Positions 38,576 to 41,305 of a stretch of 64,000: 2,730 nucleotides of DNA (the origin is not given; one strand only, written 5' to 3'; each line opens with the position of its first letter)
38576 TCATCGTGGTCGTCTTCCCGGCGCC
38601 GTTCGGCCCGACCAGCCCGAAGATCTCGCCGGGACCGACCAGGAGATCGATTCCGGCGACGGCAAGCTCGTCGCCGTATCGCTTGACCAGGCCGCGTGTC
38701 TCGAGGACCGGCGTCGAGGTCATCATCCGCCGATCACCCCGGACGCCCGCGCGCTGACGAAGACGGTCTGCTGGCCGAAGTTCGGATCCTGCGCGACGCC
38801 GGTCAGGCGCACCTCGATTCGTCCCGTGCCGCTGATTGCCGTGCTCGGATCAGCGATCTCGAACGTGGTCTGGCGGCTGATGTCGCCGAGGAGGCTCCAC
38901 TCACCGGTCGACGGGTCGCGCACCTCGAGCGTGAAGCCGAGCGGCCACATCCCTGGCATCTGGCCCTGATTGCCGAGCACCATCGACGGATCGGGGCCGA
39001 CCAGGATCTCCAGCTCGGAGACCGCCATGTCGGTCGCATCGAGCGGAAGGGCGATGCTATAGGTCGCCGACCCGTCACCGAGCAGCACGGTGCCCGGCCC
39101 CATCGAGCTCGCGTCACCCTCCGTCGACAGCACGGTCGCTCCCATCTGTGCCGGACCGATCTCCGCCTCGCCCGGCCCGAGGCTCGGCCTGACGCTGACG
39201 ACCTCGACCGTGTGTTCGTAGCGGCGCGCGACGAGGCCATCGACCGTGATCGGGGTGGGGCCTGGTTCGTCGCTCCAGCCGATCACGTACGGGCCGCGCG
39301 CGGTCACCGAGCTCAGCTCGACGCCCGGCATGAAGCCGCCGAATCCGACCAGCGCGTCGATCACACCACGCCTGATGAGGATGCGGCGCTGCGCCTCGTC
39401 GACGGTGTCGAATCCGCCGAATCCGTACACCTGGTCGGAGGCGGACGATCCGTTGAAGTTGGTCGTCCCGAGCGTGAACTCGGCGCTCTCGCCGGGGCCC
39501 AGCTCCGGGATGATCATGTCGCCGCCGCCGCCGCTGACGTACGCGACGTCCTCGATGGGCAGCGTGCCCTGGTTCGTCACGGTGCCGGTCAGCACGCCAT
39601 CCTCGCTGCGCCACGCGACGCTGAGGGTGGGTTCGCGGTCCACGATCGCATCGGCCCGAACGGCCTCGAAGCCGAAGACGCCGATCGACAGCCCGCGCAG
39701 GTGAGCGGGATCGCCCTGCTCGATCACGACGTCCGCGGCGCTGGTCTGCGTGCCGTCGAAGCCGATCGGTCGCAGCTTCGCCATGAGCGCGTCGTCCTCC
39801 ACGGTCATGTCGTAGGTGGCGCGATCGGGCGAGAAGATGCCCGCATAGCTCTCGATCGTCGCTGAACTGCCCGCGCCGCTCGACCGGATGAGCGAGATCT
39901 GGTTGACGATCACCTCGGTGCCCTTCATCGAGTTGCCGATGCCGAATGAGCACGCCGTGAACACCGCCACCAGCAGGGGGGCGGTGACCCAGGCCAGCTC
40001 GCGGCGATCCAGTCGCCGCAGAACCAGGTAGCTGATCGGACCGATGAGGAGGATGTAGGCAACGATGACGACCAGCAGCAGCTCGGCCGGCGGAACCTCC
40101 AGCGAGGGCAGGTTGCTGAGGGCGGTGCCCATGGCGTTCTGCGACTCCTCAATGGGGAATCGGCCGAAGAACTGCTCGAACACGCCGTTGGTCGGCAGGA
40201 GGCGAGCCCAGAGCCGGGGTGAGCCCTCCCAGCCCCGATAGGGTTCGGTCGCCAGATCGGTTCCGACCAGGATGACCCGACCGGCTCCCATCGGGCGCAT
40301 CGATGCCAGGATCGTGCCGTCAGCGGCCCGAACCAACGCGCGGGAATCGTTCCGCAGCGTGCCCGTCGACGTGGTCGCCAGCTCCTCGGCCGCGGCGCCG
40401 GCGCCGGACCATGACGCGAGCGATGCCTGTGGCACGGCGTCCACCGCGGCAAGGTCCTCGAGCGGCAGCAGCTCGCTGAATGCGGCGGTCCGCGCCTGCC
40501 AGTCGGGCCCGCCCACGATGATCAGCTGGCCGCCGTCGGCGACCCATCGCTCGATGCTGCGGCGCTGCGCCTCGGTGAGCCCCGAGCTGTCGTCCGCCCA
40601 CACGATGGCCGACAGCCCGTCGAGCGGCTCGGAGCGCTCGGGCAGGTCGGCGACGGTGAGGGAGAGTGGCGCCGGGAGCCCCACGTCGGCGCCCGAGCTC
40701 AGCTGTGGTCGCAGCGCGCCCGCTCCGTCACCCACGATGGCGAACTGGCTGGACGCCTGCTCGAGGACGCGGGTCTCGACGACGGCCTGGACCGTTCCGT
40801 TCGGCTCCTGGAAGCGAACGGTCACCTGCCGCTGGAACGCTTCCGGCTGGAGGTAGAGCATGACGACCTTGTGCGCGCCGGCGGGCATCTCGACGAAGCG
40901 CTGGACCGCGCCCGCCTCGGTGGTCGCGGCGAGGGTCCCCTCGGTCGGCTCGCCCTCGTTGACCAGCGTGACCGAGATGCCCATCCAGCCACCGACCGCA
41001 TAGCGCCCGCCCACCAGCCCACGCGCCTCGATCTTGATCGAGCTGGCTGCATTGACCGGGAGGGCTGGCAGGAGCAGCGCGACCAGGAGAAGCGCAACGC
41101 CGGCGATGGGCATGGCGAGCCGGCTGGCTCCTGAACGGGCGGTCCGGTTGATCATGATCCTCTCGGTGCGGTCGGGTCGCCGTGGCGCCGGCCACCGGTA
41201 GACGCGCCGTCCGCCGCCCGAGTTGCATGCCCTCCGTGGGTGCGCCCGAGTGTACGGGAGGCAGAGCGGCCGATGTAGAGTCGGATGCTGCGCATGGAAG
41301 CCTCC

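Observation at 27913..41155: Eight-gene, translationally coupled MoxR-DUF58-VWA (Bat-like) cluster extended by an ABC-2 exporter and giant membrane proteins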

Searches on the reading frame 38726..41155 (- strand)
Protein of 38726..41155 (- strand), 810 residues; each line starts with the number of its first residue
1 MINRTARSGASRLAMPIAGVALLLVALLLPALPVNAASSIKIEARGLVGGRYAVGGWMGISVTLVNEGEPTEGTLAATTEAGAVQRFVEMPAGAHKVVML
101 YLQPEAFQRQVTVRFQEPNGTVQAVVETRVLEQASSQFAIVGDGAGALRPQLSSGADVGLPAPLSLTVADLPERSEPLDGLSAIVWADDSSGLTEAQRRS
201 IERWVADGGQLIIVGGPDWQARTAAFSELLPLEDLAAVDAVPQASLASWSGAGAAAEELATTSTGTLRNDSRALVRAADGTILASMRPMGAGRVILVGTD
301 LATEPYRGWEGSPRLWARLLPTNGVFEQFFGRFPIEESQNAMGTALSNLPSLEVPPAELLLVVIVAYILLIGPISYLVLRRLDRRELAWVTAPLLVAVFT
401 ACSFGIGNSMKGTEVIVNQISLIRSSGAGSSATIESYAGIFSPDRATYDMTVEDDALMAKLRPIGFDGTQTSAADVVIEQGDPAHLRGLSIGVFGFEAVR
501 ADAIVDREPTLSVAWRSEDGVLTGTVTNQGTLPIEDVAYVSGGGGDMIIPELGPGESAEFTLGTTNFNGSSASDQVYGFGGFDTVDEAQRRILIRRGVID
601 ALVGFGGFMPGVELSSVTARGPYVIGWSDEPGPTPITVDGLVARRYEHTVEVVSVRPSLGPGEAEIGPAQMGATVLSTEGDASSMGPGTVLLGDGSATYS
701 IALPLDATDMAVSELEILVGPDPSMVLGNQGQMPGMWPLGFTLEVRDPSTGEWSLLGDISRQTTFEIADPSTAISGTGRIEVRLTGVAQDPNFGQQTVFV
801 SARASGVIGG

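Call 6: search_protein_families(library=pfam, max_evalue=0.01, proteins=[window:38726-41155:-])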
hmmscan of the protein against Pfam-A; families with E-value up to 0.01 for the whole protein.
window:38726-41155:- (810 aa): 2 families
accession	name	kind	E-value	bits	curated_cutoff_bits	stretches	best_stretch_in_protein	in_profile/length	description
PF14258.12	DUF4350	-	1.1e-06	29.5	30.4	1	180-299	37-159/181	Domain of unknown function (DUF4350)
PF24157.1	DUF7408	-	0.00039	20.9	27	1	189-299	47-154/174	Domain of unknown function (DUF7408)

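Call 8: find_homologous_proteins(query=window:38726-41155:-)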
Query window:38726-41155:- (810 aa): 562 proteins with E <= 0.001 among 8000 candidates; the best 120 are listed.
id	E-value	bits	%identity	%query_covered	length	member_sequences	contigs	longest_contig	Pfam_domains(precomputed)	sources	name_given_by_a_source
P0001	0.0e+0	1530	86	100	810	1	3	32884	-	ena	-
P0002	0.0e+0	1459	83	100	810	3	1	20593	PF24157.2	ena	-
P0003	0.0e+0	1446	80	100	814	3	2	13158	-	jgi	jgi:hypothetical protein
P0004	0.0e+0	1437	81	100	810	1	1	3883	-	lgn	-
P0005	0.0e+0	1435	81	100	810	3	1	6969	-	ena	-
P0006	0.0e+0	1432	81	100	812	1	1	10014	-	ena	-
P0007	0.0e+0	1422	80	100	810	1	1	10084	-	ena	-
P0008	0.0e+0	1413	80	100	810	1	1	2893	-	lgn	-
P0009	0.0e+0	1412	79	100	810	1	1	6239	-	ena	-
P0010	0.0e+0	1403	80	98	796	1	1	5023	PF14258.13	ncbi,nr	ncbi:MAG TPA: hypothetical protein VEW95_03765 [Candidatus Limnocylindrales bacterium]|nr:hypothetic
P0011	0.0e+0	1398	80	98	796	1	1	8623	PF14258.13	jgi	-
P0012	0.0e+0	1380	79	98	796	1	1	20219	-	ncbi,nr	ncbi:MAG: hypothetical protein QOI85_1786 [Chloroflexota bacterium]|nr:hypothetical protein [Chlorof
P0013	0.0e+0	1379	79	96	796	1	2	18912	-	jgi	jgi:hypothetical protein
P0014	0.0e+0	1378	78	100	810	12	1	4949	-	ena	-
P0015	0.0e+0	1372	80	96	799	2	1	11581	-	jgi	-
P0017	0.0e+0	1363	78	100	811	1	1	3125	PF14258.13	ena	-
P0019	0.0e+0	1355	76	100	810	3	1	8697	PF14258.13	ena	-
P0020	0.0e+0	1354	76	100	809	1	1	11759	PF14258.13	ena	-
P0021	0.0e+0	1352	76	100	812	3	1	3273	PF14258.13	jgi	jgi:hypothetical protein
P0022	0.0e+0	1349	76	100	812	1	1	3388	PF14258.13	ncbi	-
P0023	0.0e+0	1348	75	100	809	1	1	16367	PF14258.13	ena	-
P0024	0.0e+0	1346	76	100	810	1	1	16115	PF14258.13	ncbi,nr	ncbi:MAG: hypothetical protein H0W17_00010 [Chloroflexi bacterium]|nr:hypothetical protein [Chlorofl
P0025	0.0e+0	1341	77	98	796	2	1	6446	PF14258.13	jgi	-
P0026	0.0e+0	1339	75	100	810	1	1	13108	PF14258.13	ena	-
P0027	0.0e+0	1337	75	100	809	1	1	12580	PF14258.13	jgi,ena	-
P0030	0.0e+0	1327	75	98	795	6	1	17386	PF14258.13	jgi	jgi:hypothetical protein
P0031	0.0e+0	1324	75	95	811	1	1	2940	PF14258.13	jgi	jgi:hypothetical protein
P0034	0.0e+0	1308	73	100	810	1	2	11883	PF14258.13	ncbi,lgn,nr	ncbi:MAG: hypothetical protein M3406_05800 [Chloroflexota bacterium]|nr:hypothetical protein [Chloro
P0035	0.0e+0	1303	74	96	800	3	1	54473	PF14258.13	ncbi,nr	ncbi:MAG: hypothetical protein LC798_01345 [Chloroflexi bacterium]|nr:hypothetical protein [Chlorofl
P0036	0.0e+0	1301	73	100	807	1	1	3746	PF14258.13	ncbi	-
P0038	0.0e+0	1286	73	96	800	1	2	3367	PF14258.13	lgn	-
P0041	0.0e+0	1274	73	98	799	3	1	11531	PF14258.13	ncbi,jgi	jgi:hypothetical protein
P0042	0.0e+0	1269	73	95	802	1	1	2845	PF14258.13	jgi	jgi:hypothetical protein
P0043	0.0e+0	1267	72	100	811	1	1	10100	PF14258.13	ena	-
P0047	0.0e+0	1261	72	96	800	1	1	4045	PF14258.13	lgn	-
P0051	0.0e+0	1254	72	98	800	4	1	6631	PF14258.13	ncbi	-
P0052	0.0e+0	1253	71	96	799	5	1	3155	PF14258.13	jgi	jgi:hypothetical protein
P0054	0.0e+0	1252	70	100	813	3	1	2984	PF14258.13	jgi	jgi:hypothetical protein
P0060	0.0e+0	1225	77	89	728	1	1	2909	PF14258.13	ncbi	ncbi:MAG: hypothetical protein ACRDE6_05725, partial [Candidatus Limnocylindria bacterium]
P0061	0.0e+0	1225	68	100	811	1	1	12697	PF14258.13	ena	-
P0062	0.0e+0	1212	69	100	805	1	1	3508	PF14258.13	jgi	jgi:hypothetical protein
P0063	0.0e+0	1209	69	97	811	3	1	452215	PF14258.13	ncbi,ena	-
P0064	0.0e+0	1208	74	90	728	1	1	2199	PF14258.13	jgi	jgi:hypothetical protein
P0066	0.0e+0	1178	66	100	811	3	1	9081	PF14258.13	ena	-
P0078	0.0e+0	1112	77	81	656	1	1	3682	PF14258.13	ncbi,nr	ncbi:MAG: hypothetical protein H0W41_05625, partial [Chloroflexi bacterium]|nr:hypothetical protein 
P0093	0.0e+0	1074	62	100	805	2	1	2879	PF14258.13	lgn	-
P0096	0.0e+0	1065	64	98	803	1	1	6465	PF14258.13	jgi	jgi:hypothetical protein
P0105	0.0e+0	1055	61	100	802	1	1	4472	PF14258.13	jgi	-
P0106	0.0e+0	1055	61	100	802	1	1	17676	PF14258.13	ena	-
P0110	0.0e+0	1051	62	96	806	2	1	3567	PF24157.2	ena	-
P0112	0.0e+0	1048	61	100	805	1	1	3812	PF24157.2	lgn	-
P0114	0.0e+0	1042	61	100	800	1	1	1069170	-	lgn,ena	-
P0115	0.0e+0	1042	62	96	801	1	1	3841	PF24157.2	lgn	-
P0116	0.0e+0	1040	62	96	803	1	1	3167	PF14258.13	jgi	jgi:hypothetical protein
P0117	0.0e+0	1039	61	95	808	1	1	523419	PF24157.2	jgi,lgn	-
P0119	0.0e+0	1038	61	96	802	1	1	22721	PF24157.2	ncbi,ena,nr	ncbi:MAG TPA: hypothetical protein VLA76_09820 [Candidatus Angelobacter sp.]|nr:hypothetical protein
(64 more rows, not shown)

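Call 10: find_encoding_contigs(protein=P0001, flank=10000, max_places=3)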
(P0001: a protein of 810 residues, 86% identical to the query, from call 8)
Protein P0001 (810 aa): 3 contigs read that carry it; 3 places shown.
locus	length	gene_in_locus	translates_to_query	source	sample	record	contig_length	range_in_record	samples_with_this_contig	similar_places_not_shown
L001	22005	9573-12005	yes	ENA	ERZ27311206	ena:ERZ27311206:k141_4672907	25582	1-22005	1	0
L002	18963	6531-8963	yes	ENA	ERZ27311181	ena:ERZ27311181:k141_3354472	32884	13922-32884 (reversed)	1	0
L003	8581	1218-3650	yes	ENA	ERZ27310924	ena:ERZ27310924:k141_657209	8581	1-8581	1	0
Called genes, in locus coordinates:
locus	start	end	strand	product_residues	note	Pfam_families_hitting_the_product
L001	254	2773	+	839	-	PF07693:KAP_NTPase, PF13191:AAA_16 (weak)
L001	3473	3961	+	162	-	PF11181:YflT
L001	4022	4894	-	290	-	PF12146:Hydrolase_4, PF00561:Abhydrolase_1, PF00975:Thioesterase (weak), PF12697:Abhydrolase_6, PF06821:Ser_hydrolase (faint)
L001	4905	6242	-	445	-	PF06245:DUF1015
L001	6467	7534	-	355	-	PF08331:QueG_DUF1730, PF13484:Fer4_16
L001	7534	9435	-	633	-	PF13185:GAF_2 (weak), PF00512:HisKA, PF02518:HATPase_c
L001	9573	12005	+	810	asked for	-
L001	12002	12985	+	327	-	PF00005:ABC_tran, PF13304:AAA_21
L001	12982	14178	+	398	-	PF12679:ABC2_membrane_2, PF12698:ABC2_membrane_3 (weak)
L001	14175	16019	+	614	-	-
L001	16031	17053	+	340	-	PF20030:bpMoxR, PF00004:AAA (weak), PF07726:AAA_3, PF07728:AAA_5, PF17863:AAA_lid_2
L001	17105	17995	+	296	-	PF01882:DUF58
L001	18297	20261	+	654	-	PF07584:BatA, PF13519:VWA_2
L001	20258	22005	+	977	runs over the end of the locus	PF05762:VWA_CoxE (faint), PF13519:VWA_2, PF00092:VWA, PF13519:VWA_2, PF13768:VWA_3, PF07090:GATase1_like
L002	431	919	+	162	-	PF11181:YflT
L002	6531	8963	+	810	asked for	-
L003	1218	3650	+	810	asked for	-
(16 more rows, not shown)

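Call 12: find_encoding_contigs(protein=P0114, flank=10000, max_places=2)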
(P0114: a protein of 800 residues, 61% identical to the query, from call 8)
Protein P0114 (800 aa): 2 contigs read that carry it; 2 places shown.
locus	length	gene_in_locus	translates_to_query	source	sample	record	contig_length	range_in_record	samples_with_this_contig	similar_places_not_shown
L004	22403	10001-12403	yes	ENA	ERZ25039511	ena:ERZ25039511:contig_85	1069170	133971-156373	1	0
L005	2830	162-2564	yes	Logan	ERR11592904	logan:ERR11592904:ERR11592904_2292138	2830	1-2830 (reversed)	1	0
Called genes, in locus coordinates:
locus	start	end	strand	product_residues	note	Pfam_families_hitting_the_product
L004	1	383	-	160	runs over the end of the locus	PF01047:MarR, PF12802:MarR_2, PF13463:HTH_27 (weak), PF09339:HTH_IclR (faint)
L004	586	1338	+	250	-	PF18761:Heliorhodopsin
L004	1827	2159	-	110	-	PF00903:Glyoxalase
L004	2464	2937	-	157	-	PF14367:DUF4411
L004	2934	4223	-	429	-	PF06114:Peptidase_M78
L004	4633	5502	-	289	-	PF12146:Hydrolase_4, PF00561:Abhydrolase_1, PF12697:Abhydrolase_6, PF06821:Ser_hydrolase (faint)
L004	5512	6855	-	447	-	PF06245:DUF1015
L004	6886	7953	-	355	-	PF08331:QueG_DUF1730, PF13484:Fer4_16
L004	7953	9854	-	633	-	PF13185:GAF_2 (weak), PF00512:HisKA, PF02518:HATPase_c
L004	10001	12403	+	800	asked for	-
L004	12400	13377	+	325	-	PF00005:ABC_tran, PF13304:AAA_21, PF13732:DrrA1-3_C (weak)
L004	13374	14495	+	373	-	PF01061:ABC2_membrane (weak), PF12679:ABC2_membrane_2, PF12698:ABC2_membrane_3 (weak)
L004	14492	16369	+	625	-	-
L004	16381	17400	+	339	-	PF20030:bpMoxR, PF00004:AAA (weak), PF07726:AAA_3, PF07728:AAA_5, PF17863:AAA_lid_2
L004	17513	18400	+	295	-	PF01882:DUF58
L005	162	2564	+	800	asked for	-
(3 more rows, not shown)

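Call 17: search_protein_representatives(protein=window:38726-41155:-)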
Query: 810 residues. Proteins with E-value up to 0.001 (for the whole library): 6437; up to 1e-10: 3347; up to 1e-30: 778. The best 150 are listed.
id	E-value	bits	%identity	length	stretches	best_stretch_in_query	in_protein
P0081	0.0e+00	1101.8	65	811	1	1-808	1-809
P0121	1.9e-227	773.9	50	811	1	14-808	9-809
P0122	1.2e-198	678.6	46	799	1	10-807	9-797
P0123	1.8e-184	631.8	45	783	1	11-783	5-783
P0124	1.2e-165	569.5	50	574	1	16-579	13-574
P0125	4.0e-161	554.6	47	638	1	182-808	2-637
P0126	5.9e-149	514.4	45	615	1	193-807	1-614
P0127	1.3e-131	457.0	49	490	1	321-808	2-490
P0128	3.1e-114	399.5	80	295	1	508-739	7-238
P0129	1.8e-113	397.0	56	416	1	21-412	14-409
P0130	3.9e-97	343.0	51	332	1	477-809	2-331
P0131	9.7e-94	331.8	59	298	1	22-296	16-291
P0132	8.0e-92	325.4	56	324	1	185-491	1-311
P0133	5.0e-85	303.0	61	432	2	28-227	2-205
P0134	4.8e-84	299.7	60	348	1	274-516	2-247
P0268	7.1e-50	186.7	25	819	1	24-722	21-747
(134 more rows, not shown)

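Call 23: find_related_loci(query=A2, collection=genome_contigs, flank=10000)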
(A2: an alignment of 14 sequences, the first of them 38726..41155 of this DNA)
Query A2 (810 aa) in genome_contigs; peptide patterns used: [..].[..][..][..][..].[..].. (x = any residue, [..] = any of these).
445 stretches matched a pattern; 418 encode a relative of the query (tblastn E <= 1e-3); the best 80 are kept; 80 distinct loci.
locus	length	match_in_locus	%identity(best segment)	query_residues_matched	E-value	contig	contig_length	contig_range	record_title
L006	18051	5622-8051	75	1-809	0e+0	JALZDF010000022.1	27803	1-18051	MAG: Chloroflexota bacterium isolate SKG bin13 SC8798-8800_k127_1557985, whole genome shotgun sequence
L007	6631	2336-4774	72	1-809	0e+0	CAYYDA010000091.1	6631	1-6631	MAG TPA_asm: uncultured Steroidobacteraceae bacterium isolate SRP136066_co1_128 genome assembly, contig: NODE_18720_leng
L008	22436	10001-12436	71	1-808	0e+0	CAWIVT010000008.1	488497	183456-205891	MAG: uncultured Chloroflexia bacterium isolate MFD04212.bin.2.63 genome assembly, contig: contig_8900, whole genome shot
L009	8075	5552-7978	69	1-809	0e+0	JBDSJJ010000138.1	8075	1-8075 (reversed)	MAG: Candidatus Limnocylindria bacterium isolate cluster1_bin.32 k127_4902919, whole genome shotgun sequence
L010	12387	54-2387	68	34-809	0e+0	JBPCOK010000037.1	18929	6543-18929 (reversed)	MAG: Candidatus Limnocylindria bacterium isolate TH_ant_mag_154 S1Ck127_9964684_flag_0_multi_38.1951_len_18929, whole ge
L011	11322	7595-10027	77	1-809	0e+0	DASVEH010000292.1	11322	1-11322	MAG TPA_asm: Candidatus Limnocylindria bacterium isolate SMAG_U2055 k141_1498589, whole genome shotgun sequence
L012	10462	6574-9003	64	1-809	0e+0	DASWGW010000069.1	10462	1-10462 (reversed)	MAG TPA_asm: Candidatus Limnocylindria bacterium isolate SMAG_U2826 k141_1662117, whole genome shotgun sequence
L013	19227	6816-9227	61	1-809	0e+0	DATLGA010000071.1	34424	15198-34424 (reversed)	MAG TPA_asm: Candidatus Limnocylindrales bacterium isolate SMAG_U13602 k141_85929, whole genome shotgun sequence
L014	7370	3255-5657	59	1-807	0e+0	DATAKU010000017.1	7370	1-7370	MAG TPA_asm: Candidatus Limnocylindria bacterium isolate SMAG_U6946 k141_154795, whole genome shotgun sequence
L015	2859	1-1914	73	176-809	0e+0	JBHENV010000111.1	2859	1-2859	MAG: Candidatus Limnocylindria bacterium isolate S5_bin.29.orig S5_k141_2886212, whole genome shotgun sequence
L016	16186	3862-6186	61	31-808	0e+0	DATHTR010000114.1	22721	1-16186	MAG TPA_asm: Candidatus Angelobacter sp. isolate SMAG_U16085 k141_1244067, whole genome shotgun sequence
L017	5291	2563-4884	61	32-808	0e+0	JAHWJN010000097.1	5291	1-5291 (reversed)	MAG: Chloroflexota bacterium isolate 0707_bin5 NODE_97_length_5291_cov_4.778273, whole genome shotgun sequence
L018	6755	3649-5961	60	38-808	0e+0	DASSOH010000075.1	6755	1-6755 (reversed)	MAG TPA_asm: Candidatus Limnocylindria bacterium isolate SMAG_U1247 k141_1398993, whole genome shotgun sequence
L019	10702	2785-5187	57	1-808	0e+0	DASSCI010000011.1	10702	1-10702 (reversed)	MAG TPA_asm: Candidatus Limnocylindria bacterium isolate SMAG_U917 k141_622833, whole genome shotgun sequence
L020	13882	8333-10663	59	32-808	0e+0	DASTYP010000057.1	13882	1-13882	MAG TPA_asm: Candidatus Limnocylindria bacterium isolate SMAG_U2445 k141_1314718, whole genome shotgun sequence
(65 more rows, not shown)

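Call 28: find_homologous_proteins(query=A3)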
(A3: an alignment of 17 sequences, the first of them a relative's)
Query A3 (17 sequences) (819 aa, profile of the alignment): 551 proteins with E <= 0.001 among 8000 candidates; the best 120 are listed.
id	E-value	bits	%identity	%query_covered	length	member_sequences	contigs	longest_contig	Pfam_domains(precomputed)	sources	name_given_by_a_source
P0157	4.2e-289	979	40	96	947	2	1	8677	-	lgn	-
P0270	9.7e-283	958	41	97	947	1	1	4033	-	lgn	-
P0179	1.9e-279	947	42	98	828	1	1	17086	PF24157.2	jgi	jgi:hypothetical protein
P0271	2.6e-277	940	40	95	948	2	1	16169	-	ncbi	-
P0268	4.2e-277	940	100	100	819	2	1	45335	-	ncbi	-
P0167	7.3e-276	935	43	100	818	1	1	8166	-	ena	-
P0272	1.0e-267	909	42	99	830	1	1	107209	-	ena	-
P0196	3.9e-265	900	34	98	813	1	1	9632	-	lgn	-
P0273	4.9e-265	900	44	100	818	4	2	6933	-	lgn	-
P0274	1.6e-262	891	44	99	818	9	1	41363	-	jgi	jgi:hypothetical protein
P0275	2.3e-259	881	45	99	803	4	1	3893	-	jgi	jgi:hypothetical protein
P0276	1.4e-256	872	47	100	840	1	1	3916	PF24157.2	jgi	jgi:hypothetical protein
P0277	1.1e-255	869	44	97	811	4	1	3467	-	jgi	jgi:hypothetical protein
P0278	7.1e-254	863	46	99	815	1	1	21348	-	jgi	jgi:hypothetical protein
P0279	1.7e-253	861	45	99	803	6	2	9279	PF24157.2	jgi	jgi:hypothetical protein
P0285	7.7e-252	856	46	99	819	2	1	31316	PF24157.2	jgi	-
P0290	2.5e-250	851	43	97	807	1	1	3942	PF14258.13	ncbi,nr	ncbi:MAG TPA: hypothetical protein VLC52_04075 [Anaerolineae bacterium]|nr:hypothetical protein [Ana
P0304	3.0e-248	844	44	97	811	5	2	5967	PF24157.2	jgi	jgi:hypothetical protein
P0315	4.7e-247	840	44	99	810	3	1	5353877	-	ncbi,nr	ncbi:MAG: hypothetical protein JSV81_19160 [Anaerolineales bacterium]|nr:MAG: hypothetical protein J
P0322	6.9e-246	836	42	99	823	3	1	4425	PF24157.2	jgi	jgi:hypothetical protein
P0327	4.6e-245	834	43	96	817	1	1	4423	PF24157.2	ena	-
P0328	7.1e-245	833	43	99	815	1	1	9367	PF24157.2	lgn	-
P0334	2.3e-244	831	43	96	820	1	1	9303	PF14258.13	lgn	-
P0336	2.6e-244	831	42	96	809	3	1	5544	PF24157.2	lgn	-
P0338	3.1e-244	831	43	96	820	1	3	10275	PF14258.13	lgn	-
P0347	6.2e-243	827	45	95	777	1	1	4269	PF14258.13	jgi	-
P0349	2.5e-242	825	44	99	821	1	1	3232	PF24157.2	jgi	jgi:hypothetical protein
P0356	7.1e-242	823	41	99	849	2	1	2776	PF24157.2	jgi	jgi:hypothetical protein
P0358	9.9e-242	823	43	96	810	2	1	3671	PF24157.2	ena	-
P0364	2.3e-241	821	40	99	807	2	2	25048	PF24157.2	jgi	jgi:hypothetical protein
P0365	3.2e-241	821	46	97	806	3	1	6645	PF24157.2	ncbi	-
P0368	4.4e-241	820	41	99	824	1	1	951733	PF14258.13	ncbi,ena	-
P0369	6.5e-241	820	41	98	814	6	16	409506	-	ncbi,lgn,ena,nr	ncbi:MAG: hypothetical protein GX491_06255 [Chloroflexi bacterium]|nr:hypothetical protein [Chlorofl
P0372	2.3e-240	818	40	96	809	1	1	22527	PF24157.2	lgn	-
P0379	1.1e-239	816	43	96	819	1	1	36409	-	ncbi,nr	ncbi:MAG: hypothetical protein KF893_20430 [Caldilineaceae bacterium]|nr:hypothetical protein [Caldi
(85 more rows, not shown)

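Call 31: search_protein_families(library=ncbifam, max_evalue=0.1, proteins=[window:38726-41155:-])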
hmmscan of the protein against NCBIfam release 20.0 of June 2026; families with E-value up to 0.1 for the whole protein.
window:38726-41155:- (810 aa): 0 families
